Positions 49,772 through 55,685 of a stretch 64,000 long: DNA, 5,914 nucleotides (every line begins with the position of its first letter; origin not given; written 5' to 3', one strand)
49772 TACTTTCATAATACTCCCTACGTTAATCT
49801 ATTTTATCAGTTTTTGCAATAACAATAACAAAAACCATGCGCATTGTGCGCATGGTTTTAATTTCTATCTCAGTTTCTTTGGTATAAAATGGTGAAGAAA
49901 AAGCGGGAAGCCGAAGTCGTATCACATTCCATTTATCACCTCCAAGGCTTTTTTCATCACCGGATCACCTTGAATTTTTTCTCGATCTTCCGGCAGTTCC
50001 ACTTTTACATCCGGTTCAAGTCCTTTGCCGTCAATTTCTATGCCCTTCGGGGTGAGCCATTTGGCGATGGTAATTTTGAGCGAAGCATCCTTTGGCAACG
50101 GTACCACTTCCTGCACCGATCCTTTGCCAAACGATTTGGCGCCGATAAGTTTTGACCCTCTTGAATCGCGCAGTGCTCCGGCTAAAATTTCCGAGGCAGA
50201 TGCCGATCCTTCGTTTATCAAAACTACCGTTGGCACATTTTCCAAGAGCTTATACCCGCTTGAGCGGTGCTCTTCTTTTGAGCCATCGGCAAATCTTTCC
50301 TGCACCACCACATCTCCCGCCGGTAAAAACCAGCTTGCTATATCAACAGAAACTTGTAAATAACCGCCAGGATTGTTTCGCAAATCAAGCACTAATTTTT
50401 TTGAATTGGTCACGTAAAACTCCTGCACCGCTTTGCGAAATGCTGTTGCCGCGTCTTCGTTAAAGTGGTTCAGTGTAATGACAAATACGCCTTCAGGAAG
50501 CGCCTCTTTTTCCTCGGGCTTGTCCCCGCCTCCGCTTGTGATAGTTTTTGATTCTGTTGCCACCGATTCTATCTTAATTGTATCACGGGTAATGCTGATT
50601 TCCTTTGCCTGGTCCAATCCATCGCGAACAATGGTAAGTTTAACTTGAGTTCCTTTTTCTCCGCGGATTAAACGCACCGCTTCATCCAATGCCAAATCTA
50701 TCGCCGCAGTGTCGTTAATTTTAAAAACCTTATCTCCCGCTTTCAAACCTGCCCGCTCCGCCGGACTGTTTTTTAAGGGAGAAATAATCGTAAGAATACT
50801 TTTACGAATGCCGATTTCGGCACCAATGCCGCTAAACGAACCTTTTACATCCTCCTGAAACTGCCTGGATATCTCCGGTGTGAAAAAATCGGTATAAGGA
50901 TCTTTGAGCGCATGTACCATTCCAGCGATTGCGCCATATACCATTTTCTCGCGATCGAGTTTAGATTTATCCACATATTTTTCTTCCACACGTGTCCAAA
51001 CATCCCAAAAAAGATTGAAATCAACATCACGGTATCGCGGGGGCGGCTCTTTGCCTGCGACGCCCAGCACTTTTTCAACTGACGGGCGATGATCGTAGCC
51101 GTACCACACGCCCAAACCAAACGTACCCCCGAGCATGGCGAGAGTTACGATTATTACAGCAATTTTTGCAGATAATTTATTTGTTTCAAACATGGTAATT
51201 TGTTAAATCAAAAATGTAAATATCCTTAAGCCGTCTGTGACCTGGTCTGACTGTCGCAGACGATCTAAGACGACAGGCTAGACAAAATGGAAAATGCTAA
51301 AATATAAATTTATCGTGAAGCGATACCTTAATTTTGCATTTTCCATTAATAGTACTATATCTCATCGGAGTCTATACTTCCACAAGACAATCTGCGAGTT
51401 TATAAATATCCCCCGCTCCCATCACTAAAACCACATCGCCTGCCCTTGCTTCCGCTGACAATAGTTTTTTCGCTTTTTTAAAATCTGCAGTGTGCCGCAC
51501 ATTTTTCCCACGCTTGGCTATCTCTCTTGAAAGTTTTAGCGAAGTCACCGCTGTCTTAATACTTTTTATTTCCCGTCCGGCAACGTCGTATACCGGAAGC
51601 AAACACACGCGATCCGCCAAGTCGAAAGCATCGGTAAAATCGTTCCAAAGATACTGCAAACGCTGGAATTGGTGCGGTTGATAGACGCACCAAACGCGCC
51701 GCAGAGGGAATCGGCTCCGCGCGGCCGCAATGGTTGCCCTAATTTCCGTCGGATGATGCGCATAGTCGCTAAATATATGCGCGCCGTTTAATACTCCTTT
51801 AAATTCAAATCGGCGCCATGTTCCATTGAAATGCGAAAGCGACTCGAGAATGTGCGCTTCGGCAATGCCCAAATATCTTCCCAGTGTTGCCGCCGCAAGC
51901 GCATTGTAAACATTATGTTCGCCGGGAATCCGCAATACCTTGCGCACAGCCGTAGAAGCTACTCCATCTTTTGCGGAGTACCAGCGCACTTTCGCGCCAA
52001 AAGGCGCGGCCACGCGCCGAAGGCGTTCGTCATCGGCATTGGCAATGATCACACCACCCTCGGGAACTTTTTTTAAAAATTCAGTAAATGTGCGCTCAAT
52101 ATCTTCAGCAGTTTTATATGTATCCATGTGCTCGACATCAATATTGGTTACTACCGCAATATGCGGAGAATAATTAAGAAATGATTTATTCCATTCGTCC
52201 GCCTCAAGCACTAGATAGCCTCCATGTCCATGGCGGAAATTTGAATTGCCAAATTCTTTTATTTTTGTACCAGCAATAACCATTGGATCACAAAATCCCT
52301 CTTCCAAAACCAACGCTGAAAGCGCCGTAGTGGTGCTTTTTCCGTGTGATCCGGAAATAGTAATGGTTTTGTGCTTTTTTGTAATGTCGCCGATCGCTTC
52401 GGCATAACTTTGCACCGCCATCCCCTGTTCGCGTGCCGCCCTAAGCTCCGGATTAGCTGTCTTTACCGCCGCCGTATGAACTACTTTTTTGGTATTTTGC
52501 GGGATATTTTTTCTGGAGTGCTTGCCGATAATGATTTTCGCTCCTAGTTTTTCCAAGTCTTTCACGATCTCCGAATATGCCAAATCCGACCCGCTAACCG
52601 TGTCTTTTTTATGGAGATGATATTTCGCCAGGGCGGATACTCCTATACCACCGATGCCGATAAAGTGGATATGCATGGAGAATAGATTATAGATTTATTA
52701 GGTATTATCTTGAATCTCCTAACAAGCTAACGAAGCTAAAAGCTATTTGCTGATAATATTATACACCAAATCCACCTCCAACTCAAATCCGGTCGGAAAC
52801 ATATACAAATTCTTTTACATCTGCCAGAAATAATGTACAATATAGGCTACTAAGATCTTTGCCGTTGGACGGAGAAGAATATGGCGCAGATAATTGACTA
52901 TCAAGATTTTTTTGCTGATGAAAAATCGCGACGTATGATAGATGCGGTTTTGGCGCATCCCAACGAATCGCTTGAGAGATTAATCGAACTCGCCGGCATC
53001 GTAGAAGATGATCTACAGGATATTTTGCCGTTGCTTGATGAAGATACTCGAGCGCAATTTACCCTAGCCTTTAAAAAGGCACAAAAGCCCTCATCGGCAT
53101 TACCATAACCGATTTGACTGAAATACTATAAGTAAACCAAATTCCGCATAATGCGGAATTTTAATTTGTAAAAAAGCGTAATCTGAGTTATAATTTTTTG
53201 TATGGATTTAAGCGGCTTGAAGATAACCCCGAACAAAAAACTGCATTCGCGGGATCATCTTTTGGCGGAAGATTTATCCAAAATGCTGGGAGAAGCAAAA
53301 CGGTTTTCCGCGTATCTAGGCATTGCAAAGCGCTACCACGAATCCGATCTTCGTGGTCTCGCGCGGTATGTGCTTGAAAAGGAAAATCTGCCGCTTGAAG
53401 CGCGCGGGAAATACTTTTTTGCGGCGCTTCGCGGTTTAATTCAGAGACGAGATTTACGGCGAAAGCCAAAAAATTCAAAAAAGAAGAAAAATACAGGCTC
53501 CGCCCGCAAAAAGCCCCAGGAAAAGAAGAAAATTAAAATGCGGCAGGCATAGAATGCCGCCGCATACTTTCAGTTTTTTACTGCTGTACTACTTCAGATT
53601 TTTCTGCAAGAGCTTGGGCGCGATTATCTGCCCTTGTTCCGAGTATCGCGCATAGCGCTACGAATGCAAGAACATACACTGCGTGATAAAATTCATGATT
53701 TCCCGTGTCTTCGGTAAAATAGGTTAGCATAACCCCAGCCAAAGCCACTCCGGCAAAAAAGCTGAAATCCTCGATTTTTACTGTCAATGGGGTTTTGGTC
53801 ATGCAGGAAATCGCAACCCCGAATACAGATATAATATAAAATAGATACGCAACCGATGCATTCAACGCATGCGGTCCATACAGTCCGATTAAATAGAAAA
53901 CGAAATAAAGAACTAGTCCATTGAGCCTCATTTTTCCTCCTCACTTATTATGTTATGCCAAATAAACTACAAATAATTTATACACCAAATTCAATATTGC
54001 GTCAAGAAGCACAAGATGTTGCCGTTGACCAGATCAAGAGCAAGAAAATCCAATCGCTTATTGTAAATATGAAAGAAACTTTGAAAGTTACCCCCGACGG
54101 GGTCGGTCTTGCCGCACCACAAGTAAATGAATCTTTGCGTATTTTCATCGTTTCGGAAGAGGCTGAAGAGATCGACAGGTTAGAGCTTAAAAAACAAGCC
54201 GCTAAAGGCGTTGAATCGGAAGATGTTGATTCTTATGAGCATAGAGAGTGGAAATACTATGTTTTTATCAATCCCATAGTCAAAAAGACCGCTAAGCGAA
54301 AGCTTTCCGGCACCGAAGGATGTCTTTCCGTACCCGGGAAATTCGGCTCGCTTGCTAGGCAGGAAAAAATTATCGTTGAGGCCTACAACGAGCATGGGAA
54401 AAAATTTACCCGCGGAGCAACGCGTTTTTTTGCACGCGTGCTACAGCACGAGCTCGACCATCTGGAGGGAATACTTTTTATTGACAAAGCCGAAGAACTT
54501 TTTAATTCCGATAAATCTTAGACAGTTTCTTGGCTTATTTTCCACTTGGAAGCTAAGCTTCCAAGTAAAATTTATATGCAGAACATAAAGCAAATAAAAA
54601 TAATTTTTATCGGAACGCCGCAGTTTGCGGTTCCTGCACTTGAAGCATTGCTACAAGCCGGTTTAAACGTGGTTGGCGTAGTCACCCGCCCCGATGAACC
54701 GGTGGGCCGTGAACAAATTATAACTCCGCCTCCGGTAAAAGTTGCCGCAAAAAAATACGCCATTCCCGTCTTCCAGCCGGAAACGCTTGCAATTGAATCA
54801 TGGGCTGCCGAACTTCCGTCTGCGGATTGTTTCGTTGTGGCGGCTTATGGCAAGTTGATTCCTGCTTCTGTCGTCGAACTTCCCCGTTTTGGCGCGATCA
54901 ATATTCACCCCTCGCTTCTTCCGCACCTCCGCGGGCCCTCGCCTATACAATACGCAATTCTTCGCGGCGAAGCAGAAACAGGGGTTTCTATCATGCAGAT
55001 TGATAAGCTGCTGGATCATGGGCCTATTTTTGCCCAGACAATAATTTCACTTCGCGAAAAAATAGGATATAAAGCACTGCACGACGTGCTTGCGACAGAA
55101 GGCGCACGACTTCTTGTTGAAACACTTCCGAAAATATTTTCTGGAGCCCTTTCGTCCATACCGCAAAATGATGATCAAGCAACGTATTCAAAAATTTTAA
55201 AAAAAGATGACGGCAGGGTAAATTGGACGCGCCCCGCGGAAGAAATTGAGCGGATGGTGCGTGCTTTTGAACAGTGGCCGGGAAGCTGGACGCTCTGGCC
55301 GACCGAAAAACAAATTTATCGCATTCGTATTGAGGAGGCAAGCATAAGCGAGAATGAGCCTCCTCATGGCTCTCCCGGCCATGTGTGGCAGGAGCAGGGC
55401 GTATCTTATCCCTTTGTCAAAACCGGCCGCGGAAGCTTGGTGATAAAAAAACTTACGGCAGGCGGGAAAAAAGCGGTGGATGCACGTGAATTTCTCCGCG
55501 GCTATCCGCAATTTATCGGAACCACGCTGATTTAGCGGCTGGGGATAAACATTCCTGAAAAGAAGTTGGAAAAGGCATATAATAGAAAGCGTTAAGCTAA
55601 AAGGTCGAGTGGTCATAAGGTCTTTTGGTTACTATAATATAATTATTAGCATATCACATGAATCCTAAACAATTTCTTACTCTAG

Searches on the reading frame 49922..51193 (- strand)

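Call 11: search_protein_families(library=pfam, proteins=[window:49922-51193:-], max_evalue=0.001)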
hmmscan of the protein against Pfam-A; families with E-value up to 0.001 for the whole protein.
window:49922-51193:- (423 aa): 5 families
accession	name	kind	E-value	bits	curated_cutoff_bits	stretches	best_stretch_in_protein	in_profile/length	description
PF03572.23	Peptidase_S41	-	9e-48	162.4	24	1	238-398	4-165/165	Peptidase family S41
PF17820.7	PDZ_6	-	1.5e-12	47.5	27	1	138-190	4-54/54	PDZ domain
PF00595.29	PDZ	-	1.6e-10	41.6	23.2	1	119-188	10-80/81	PDZ domain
PF13180.12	PDZ_2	-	3.9e-10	40.3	27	1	123-199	3-78/80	PDZ domain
PF22694.1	CtpB_N-like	-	3.1e-07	31.2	27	1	60-103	39-80/85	Activating protease CtpB N-terminal domain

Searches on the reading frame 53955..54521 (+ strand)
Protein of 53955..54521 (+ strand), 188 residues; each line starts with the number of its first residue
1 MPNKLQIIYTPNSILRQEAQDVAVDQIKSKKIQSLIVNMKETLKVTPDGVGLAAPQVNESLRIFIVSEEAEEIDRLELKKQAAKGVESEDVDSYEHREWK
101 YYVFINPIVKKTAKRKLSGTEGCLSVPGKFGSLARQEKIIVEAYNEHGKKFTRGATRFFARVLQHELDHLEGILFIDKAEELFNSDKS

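Call 11: search_protein_families(library=pfam, proteins=[window:53955-54521:+], max_evalue=0.001)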
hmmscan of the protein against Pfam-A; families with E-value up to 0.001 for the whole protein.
window:53955-54521:+ (188 aa): 1 family
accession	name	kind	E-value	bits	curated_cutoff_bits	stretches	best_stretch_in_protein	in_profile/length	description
PF01327.26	Pep_deformylase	-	1.9e-43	148.2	22.8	1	5-181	2-152/156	Polypeptide deformylase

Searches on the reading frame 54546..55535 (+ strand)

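Call 11: search_protein_families(library=pfam, proteins=[window:54546-55535:+], max_evalue=0.001)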
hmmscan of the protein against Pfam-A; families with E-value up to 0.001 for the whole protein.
window:54546-55535:+ (329 aa): 2 families
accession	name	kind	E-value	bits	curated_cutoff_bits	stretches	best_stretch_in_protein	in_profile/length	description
PF00551.24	Formyl_trans_N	-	4.3e-33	115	26.1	1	18-193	2-180/181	Formyl transferase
PF02911.23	Formyl_trans_C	-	1.5e-21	76.9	21.1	1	218-320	2-99/100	Formyl transferase, C-terminal domain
